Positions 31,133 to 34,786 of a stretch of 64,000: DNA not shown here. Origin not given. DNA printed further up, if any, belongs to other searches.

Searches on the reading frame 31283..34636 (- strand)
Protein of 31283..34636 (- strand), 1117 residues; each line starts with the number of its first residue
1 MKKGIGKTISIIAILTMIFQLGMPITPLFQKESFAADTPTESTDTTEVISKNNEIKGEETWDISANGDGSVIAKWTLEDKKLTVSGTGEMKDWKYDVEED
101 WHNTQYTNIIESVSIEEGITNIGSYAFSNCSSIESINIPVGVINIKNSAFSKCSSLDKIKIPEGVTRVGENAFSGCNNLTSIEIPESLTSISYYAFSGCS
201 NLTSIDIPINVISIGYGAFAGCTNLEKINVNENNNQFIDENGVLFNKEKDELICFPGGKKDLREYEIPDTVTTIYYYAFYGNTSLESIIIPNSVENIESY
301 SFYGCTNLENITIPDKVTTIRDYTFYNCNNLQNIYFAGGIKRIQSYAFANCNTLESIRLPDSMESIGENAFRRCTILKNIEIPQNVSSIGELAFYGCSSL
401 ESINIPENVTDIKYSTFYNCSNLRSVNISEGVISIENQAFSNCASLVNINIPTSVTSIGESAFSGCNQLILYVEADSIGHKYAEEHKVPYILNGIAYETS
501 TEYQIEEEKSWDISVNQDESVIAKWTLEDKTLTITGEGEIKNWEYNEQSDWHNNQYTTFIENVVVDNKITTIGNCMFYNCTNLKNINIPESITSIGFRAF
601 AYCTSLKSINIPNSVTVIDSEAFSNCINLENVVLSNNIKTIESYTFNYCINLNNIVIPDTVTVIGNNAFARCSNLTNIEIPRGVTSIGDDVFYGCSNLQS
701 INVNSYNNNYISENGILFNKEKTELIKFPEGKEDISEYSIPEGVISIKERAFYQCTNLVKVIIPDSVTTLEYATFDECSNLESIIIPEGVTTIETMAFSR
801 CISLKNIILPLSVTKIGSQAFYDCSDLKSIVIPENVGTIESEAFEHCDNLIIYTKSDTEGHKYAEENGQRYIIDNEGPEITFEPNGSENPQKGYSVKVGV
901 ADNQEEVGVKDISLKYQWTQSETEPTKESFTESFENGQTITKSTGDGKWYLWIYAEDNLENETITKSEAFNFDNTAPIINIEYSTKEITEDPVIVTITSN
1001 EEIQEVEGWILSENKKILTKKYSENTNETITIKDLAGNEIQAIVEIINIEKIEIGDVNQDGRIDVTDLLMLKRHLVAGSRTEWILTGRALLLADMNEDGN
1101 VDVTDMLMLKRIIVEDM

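Call 79: search_protein_families(library=pfam, proteins=[window:31283-34636:-], max_evalue=0.00001)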
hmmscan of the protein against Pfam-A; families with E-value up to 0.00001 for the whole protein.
window:31283-34636:- (1117 aa): 5 families
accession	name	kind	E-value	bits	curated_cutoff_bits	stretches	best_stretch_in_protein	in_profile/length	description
PF13306.12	LRR_5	-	8.5e-186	607.9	27.7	6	341-469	1-126/127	BspA type Leucine rich repeat region (6 copies)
PF13855.12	LRR_8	-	3e-41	139.4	27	0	166-210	14-59/61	Leucine rich repeat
PF00404.24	Dockerin_1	-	3.8e-13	49.8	22.9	1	1055-1113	2-56/57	Dockerin type I domain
PF12799.13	LRR_4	-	3.1e-12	46.8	27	0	604-643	1-41/44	Leucine Rich repeats (2 copies)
PF23952.1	LRR_EndoS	-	1e-08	35.8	27.9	0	363-430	47-115/116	Endo-beta-N-acetylglucosaminidase EndoS LRR domain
